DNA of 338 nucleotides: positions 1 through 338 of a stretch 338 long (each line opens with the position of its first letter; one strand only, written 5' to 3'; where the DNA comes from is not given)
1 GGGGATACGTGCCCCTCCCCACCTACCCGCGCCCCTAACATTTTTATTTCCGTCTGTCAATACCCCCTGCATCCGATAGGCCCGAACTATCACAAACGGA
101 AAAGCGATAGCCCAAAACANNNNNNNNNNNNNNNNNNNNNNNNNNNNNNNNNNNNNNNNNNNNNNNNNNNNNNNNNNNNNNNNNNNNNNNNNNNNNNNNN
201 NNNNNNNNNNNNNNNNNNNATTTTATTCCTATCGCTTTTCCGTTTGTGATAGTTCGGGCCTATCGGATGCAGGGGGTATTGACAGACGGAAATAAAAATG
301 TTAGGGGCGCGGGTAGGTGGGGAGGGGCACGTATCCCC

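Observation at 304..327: G-quadruplex-forming motif in a strand-asymmetric G/C-tract block at each outer end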

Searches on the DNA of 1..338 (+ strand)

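Call 5: search_rna_families(source=window, threshold=evalue, max_evalue=10)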
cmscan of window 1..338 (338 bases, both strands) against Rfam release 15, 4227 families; matches with E-value up to 10: 0.
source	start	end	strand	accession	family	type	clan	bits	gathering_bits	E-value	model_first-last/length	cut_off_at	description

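Call 6: search_dna_similar(query=window:1-119:+, collection=plasmids, mode=distant, max_evalue=10)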
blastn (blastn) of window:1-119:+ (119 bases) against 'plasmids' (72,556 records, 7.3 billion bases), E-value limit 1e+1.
Records with a match: 3; places in all: 3; records where one place covers at least 80% of the query: 0.
Best place of each record, by identity: 80-90% 3.
By first word of the organism name: Sinorhizobium 3.
By predicted mobility (MOB-suite, as given by PLSDB): conjugative 3.
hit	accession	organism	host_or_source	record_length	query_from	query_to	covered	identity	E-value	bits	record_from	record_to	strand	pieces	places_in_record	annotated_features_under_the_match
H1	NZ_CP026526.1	Sinorhizobium meliloti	Medicago sativa L. subsp. ambigua,Cell ...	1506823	46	77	27%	87.5%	4e+0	37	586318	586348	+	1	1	none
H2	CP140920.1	Sinorhizobium meliloti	Medicago lupulina,whole organism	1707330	46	77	27%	87.5%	4e+0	37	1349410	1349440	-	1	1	none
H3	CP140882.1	Sinorhizobium meliloti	Medicago lupulina,whole organism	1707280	46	77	27%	87.5%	4e+0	37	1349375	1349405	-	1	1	none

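Call 7: search_dna_similar(query=window:1-119:+, collection=phages, mode=distant, max_evalue=10)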
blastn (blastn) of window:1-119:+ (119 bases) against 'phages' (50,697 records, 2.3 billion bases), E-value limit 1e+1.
Records with a match: 35; places in all: 61; records where one place covers at least 80% of the query: 16.
Best place of each record, by identity: >=99% 14; 95-99% 4; 90-95% 8; 80-90% 9.
By first word of the organism name: Enterobacteria 22; Salmonella 10; Burkholderia 2; Erwinia 1.
By host as written in the record: - 11; Salmonella enterica serovar Typhimurium LT2 - pKJK5 10; Salmonella enterica subsp. enterica serovar Typhimurium BAA-2828 (MHM112) 10; Burkholderia contaminans 5080 1; Erwinia amylovora KT-1 1; Pseudomonas putida KT2440 - pKJK5 1; Burkholderia cepacia 1.
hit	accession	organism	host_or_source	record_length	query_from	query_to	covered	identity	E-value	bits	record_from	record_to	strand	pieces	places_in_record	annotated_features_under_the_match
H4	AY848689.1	Enterobacteria phage PRD1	-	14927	1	119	100%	100.0%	2e-54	215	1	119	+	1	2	none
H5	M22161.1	Enterobacteria phage PRD1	-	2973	1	119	100%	100.0%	2e-54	215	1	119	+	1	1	5' inverted terminal repeat | promoter region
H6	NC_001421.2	Enterobacteria phage PRD1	-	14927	1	119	100%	100.0%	2e-54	215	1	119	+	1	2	none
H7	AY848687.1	Enterobacteria phage PR5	-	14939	1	119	100%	97.5%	5e-50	202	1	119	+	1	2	none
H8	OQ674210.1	Burkholderia phage vB_Bco-CSP1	Burkholderia contaminans 5080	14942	1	119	100%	93.3%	2e-43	179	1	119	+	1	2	repeat_region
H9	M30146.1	Enterobacteria phage PRD1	-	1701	1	110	92%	100.0%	2e-49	199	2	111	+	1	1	inverted terminal repeat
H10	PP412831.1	Enterobacteria phage PRDemerald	Salmonella enterica serovar Typhimurium ...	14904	10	119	92%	100.0%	2e-49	199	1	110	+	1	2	none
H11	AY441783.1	Enterobacteria phage PR772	-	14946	1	119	100%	90.8%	1e-38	164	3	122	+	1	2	5' terminal repeat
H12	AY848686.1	Enterobacteria phage PR4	-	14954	1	119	100%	90.0%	1e-37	159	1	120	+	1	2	none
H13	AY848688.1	Enterobacteria phage PR772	-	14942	1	119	100%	90.0%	1e-37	159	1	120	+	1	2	none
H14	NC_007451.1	Enterobacteria phage PR4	-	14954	1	119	100%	90.0%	1e-37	159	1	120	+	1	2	none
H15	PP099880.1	Erwinia phage RH-42-1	Erwinia amylovora KT-1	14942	1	119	100%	90.0%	1e-37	159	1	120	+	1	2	none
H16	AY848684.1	Enterobacteria phage L17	-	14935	1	119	100%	83.5%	4e-25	118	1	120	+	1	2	none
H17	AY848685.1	Enterobacteria phage PR3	-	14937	1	119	100%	83.5%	4e-25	118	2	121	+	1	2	none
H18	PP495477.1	Salmonella phage PKJ.Sj.20.1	Salmonella enterica subsp. enterica ...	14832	17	119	87%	87.5%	4e-26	123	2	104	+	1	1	none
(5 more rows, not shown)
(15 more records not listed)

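Call 11: search_dna_similar(query=window:220-338:+, collection=phages, mode=distant, max_evalue=10, max_rows=60)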
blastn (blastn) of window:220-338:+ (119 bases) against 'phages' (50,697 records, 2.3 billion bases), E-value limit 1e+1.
Records with a match: 36; places in all: 68; records where one place covers at least 80% of the query: 15.
Best place of each record, by identity: >=99% 15; 95-99% 3; 90-95% 8; 80-90% 9; 60-80% 1.
By first word of the organism name: Enterobacteria 23; Salmonella 10; Burkholderia 2; Erwinia 1.
By host as written in the record: - 11; Salmonella enterica serovar Typhimurium LT2 - pKJK5 11; Salmonella enterica subsp. enterica serovar Typhimurium BAA-2828 (MHM112) 10; Burkholderia contaminans 5080 1; Erwinia amylovora KT-1 1; Pseudomonas putida KT2440 - pKJK5 1; Burkholderia cepacia 1.
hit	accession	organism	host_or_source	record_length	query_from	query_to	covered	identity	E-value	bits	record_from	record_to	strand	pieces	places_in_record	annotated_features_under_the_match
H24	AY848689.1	Enterobacteria phage PRD1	-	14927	1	119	100%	100.0%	2e-54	215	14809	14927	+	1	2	none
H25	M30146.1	Enterobacteria phage PRD1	-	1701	1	119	100%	100.0%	2e-54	215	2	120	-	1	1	inverted terminal repeat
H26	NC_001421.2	Enterobacteria phage PRD1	-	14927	1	119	100%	100.0%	2e-54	215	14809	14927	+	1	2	none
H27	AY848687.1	Enterobacteria phage PR5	-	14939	1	119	100%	97.5%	5e-50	202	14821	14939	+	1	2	none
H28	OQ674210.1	Burkholderia phage vB_Bco-CSP1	Burkholderia contaminans 5080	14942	1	119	100%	93.3%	2e-43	179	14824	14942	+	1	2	repeat_region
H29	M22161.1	Enterobacteria phage PRD1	-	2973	10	119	92%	100.0%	2e-49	199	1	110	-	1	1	5' inverted terminal repeat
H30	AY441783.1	Enterobacteria phage PR772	-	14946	1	119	100%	90.8%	1e-38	164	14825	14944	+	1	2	3' terminal repeat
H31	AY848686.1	Enterobacteria phage PR4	-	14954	1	119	100%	90.8%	1e-38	164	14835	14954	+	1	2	none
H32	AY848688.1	Enterobacteria phage PR772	-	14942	1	119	100%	90.8%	1e-38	164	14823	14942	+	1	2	none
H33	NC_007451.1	Enterobacteria phage PR4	-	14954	1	119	100%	90.8%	1e-38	164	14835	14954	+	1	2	none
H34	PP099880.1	Erwinia phage RH-42-1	Erwinia amylovora KT-1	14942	1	119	100%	90.0%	1e-37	159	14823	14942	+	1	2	none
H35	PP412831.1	Enterobacteria phage PRDemerald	Salmonella enterica serovar Typhimurium ...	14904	10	110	85%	100.0%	1e-44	183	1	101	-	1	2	none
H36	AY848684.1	Enterobacteria phage L17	-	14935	1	119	100%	82.6%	2e-23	113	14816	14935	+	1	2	none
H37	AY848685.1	Enterobacteria phage PR3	-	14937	1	119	100%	82.6%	2e-23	113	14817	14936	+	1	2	none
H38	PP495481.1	Salmonella phage PKJ.Vi.20.2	Salmonella enterica subsp. enterica ...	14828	1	110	92%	89.2%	1e-32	143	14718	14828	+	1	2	none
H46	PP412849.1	Enterobacteria phage PRDpeacock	Salmonella enterica serovar Typhimurium ...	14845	3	76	62%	86.5%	2e-16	90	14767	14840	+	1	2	none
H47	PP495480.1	Salmonella phage PKJ.Vi.20.1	Salmonella enterica subsp. enterica ...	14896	1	65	55%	91.0%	2e-16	90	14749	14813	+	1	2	none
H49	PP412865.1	Enterobacteria phage PRDwine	Salmonella enterica serovar Typhimurium ...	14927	10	64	46%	100.0%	1e-19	100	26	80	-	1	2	none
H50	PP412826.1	Enterobacteria phage PRDchartreuse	Salmonella enterica serovar Typhimurium ...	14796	4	64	51%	88.5%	4e-13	80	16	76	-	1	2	none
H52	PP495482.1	Salmonella phage PKJ.Vi.20.3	Salmonella enterica subsp. enterica ...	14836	10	74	55%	79.1%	2e-5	54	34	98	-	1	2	none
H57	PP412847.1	Enterobacteria phage PRDobsidian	Salmonella enterica serovar Typhimurium ...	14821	4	35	27%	87.5%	1e-1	41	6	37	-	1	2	none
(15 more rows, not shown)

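Call 50: get_annotated_region(hit=H49, flank=150)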
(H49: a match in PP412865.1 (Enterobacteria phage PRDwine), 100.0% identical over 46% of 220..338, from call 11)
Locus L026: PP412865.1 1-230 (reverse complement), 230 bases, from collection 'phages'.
description: Enterobacteria phage PRDwine, complete genome.
organism: Enterobacteria phage PRDwine (NCBI taxid 3127629)
taxonomy: Viruses; Varidnaviria; Bamfordvirae; Preplasmiviricota; Tectiliviricetes; Kalamavirales; Tectiviridae
host: Salmonella enterica serovar Typhimurium LT2 - pKJK5; source: -; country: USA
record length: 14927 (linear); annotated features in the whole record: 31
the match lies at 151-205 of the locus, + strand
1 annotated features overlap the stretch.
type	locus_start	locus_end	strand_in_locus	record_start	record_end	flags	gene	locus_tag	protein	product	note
CDS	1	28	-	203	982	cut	-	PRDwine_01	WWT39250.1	terminal protein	P8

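Call 51: get_annotated_region(hit=H52, flank=150)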
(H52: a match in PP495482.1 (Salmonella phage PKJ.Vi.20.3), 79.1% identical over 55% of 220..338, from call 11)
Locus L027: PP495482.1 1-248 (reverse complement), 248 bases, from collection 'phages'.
description: Salmonella phage PKJ.Vi.20.3, complete genome.
organism: Salmonella phage PKJ.Vi.20.3 (NCBI taxid 3135607)
taxonomy: Viruses; Varidnaviria; Bamfordvirae; Preplasmiviricota; Tectiliviricetes; Kalamavirales; Tectiviridae; Alphatectivirus
host: Salmonella enterica subsp. enterica serovar Typhimurium BAA-2828 (MHM112); source: -; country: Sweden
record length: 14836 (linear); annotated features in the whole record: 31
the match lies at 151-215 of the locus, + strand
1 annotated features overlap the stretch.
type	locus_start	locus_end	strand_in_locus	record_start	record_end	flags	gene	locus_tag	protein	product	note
CDS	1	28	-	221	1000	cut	-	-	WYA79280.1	hypothetical protein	-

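Call 52: get_annotated_region(hit=H47, flank=150)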
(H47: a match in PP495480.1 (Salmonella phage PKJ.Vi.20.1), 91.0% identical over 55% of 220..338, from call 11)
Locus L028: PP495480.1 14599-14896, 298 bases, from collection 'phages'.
description: Salmonella phage PKJ.Vi.20.1, complete genome.
organism: Salmonella phage PKJ.Vi.20.1 (NCBI taxid 3135605)
taxonomy: Viruses; Varidnaviria; Bamfordvirae; Preplasmiviricota; Tectiliviricetes; Kalamavirales; Tectiviridae; Alphatectivirus
host: Salmonella enterica subsp. enterica serovar Typhimurium BAA-2828 (MHM112); source: -; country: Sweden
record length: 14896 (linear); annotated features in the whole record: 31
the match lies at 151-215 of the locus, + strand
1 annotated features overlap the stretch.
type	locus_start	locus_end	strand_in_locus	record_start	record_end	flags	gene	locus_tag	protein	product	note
CDS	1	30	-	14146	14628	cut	-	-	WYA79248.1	ssDNA binding protein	-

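Call 53: get_annotated_region(hit=H50, flank=150)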
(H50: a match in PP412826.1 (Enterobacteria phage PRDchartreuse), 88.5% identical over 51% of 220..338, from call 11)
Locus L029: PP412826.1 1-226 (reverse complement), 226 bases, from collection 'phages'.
description: Enterobacteria phage PRDchartreuse, complete genome.
organism: Enterobacteria phage PRDchartreuse (NCBI taxid 3127590)
taxonomy: Viruses; Varidnaviria; Bamfordvirae; Preplasmiviricota; Tectiliviricetes; Kalamavirales; Tectiviridae; Alphatectivirus
host: Salmonella enterica serovar Typhimurium LT2 - pKJK5; source: -; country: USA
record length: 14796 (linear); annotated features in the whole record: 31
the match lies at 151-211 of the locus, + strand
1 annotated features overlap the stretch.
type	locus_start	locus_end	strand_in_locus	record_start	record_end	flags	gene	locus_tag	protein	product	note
CDS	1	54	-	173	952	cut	-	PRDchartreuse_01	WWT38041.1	terminal protein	P8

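Call 54: get_annotated_region(hit=H46, flank=150)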
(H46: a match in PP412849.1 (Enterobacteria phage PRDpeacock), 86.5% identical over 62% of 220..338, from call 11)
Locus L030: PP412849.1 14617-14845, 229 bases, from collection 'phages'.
description: Enterobacteria phage PRDpeacock, complete genome.
organism: Enterobacteria phage PRDpeacock (NCBI taxid 3127613)
taxonomy: Viruses; Varidnaviria; Bamfordvirae; Preplasmiviricota; Tectiliviricetes; Kalamavirales; Tectiviridae
host: Salmonella enterica serovar Typhimurium LT2 - pKJK5; source: -; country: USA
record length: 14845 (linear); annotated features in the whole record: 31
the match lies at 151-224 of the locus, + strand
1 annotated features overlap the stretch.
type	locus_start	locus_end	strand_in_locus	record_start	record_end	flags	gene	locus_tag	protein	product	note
CDS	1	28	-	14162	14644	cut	-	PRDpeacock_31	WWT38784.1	ssDNA binding protein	P12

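Call 55: get_annotated_region(hit=H57, flank=150)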
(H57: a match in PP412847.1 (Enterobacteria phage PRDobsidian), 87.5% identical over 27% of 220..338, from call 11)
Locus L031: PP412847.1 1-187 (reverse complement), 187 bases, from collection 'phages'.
description: Enterobacteria phage PRDobsidian, complete genome.
organism: Enterobacteria phage PRDobsidian (NCBI taxid 3127611)
taxonomy: Viruses; Varidnaviria; Bamfordvirae; Preplasmiviricota; Tectiliviricetes; Kalamavirales; Tectiviridae
host: Salmonella enterica serovar Typhimurium LT2 - pKJK5; source: -; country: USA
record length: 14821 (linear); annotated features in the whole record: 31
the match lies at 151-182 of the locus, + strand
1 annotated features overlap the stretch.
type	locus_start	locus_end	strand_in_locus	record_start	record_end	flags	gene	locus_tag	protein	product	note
CDS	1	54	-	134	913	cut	-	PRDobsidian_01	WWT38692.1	terminal protein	P8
